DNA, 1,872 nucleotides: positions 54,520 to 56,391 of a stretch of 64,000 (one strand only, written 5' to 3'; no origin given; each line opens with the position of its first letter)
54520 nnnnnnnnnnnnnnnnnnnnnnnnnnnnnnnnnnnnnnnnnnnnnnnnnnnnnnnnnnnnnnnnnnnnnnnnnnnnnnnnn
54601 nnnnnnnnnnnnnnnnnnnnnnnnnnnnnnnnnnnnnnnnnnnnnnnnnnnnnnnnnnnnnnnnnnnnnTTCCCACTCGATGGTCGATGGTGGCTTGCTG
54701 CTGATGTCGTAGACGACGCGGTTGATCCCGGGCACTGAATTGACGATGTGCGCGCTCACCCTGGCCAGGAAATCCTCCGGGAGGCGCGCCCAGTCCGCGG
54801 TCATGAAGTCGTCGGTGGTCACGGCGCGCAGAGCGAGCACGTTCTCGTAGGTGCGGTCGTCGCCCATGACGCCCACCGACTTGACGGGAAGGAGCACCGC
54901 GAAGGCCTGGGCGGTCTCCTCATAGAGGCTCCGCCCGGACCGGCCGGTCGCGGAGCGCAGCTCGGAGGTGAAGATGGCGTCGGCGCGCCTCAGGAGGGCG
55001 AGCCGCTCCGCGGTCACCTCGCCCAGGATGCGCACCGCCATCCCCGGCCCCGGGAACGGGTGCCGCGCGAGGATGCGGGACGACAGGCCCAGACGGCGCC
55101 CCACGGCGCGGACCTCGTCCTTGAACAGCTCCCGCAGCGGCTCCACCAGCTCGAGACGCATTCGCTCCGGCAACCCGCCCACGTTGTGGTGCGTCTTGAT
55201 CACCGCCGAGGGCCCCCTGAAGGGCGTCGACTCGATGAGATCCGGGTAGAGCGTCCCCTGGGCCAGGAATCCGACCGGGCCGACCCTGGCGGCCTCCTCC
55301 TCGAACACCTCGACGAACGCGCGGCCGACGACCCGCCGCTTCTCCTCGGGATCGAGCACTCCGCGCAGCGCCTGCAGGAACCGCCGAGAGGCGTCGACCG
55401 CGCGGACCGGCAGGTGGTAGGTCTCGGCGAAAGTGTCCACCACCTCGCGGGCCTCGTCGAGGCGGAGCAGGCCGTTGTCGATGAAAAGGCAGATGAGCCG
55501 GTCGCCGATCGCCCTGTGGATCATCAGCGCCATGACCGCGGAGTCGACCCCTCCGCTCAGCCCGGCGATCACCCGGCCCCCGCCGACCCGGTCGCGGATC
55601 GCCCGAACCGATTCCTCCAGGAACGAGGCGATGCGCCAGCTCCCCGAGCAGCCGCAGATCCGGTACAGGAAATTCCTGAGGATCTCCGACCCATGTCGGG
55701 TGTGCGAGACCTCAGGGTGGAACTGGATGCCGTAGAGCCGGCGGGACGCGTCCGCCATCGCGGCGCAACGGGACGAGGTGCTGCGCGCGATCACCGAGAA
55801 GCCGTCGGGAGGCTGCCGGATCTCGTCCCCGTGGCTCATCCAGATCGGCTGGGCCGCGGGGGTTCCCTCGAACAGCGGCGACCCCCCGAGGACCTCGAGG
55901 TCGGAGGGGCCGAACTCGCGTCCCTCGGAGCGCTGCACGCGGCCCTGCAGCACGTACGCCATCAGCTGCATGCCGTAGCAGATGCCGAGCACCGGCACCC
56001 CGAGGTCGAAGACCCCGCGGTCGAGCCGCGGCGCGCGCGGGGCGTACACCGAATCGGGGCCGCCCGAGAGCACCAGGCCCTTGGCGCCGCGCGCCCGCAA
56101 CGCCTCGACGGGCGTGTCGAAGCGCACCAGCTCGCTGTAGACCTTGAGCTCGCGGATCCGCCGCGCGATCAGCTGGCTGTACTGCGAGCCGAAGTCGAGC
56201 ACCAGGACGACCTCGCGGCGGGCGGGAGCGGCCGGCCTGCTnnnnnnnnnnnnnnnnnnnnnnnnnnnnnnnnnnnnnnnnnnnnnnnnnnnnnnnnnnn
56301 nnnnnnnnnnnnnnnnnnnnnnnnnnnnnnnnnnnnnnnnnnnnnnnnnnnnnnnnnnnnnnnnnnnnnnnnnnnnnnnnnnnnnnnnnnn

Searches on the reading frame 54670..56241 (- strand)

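Call 84: search_protein_families(library=pfam, proteins=[window:54670-56241:-], max_evalue=0.001)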
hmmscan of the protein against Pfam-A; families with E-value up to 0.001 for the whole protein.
window:54670-56241:- (524 aa): 4 families
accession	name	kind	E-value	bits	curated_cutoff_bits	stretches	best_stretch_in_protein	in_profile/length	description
PF00117.34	GATase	-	1.5e-43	149.1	22.8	1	13-194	1-189/190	Glutamine amidotransferase class-I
PF00958.27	GMP_synt_C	-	5.3e-41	139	27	1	438-523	7-92/92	GMP synthase C terminal domain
PF02540.23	NAD_synthase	-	1.2e-07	31.6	21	1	214-254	11-52/242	NAD synthase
PF07722.19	Peptidase_C26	-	3.7e-07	30.6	20.5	1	77-177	101-219/219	Peptidase C26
